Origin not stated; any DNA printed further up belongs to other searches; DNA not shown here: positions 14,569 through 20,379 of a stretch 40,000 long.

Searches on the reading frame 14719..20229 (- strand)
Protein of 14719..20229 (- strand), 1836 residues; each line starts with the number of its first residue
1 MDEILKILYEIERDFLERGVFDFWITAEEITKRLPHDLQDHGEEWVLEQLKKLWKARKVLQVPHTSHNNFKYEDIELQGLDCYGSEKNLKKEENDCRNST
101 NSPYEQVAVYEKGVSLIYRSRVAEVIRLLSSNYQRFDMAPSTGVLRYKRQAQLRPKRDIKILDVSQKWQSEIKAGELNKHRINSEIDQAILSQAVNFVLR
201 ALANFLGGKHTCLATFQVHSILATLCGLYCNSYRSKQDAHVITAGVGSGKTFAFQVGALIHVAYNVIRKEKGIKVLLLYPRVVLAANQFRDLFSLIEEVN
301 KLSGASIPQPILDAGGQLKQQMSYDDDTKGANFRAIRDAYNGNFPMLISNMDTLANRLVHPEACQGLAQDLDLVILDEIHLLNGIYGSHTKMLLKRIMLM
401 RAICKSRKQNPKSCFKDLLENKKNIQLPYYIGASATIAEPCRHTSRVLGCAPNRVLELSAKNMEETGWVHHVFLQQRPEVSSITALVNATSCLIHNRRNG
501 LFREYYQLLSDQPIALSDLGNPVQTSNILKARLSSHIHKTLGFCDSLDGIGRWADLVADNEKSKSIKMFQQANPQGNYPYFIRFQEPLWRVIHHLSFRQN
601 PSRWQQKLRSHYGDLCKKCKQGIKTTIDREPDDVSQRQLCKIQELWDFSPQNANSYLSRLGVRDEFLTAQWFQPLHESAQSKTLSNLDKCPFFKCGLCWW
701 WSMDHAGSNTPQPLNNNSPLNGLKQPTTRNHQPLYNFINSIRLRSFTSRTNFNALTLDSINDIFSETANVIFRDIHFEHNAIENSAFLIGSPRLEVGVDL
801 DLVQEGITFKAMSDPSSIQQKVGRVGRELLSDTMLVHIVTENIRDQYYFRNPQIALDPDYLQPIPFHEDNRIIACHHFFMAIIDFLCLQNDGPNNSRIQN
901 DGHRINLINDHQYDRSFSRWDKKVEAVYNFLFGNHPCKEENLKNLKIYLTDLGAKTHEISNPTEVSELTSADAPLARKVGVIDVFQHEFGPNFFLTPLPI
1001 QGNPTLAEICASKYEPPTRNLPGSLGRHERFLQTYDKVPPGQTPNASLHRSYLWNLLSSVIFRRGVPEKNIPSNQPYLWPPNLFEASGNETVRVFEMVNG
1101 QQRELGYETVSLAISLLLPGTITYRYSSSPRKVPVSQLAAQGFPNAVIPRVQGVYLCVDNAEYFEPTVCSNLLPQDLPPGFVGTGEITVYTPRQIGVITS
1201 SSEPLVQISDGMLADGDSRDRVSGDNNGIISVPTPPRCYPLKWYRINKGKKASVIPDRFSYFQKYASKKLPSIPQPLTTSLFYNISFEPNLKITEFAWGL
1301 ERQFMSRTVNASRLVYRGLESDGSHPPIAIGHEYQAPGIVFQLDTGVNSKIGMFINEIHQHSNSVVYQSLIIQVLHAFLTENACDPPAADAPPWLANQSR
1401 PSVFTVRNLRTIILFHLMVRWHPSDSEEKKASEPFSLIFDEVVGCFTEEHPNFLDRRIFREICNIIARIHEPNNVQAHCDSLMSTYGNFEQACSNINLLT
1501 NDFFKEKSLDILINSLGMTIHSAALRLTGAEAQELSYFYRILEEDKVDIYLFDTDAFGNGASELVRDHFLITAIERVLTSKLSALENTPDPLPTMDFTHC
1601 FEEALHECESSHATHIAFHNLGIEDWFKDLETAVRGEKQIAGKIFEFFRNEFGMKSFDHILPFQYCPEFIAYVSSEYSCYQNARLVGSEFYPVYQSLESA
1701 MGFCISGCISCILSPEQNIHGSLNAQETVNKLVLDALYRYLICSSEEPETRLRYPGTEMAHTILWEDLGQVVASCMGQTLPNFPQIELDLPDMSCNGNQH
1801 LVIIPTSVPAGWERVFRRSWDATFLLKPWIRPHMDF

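Call 8: search_protein_families(library=ncbifam, proteins=[window:14719-20229:-], max_evalue=0.001)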
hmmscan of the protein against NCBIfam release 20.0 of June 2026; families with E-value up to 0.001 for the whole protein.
window:14719-20229:- (1836 aa): 3 families
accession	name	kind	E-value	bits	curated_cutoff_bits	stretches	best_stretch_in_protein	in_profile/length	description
NF041067.1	DpdJ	equivalog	2.2e-26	91.9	800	1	111-304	61-237/1482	protein DpdJ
TIGR03817.1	DECH_helic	hypoth_equivalog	7.6e-16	57.5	874.1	1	239-457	53-224/742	helicase/secretion neighborhood putative DEAH-box helicase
TIGR04121.1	DEXH_lig_assoc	equivalog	0.00046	18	850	0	237-300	28-90/804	ligase-associated DNA damage response DEXH box helicase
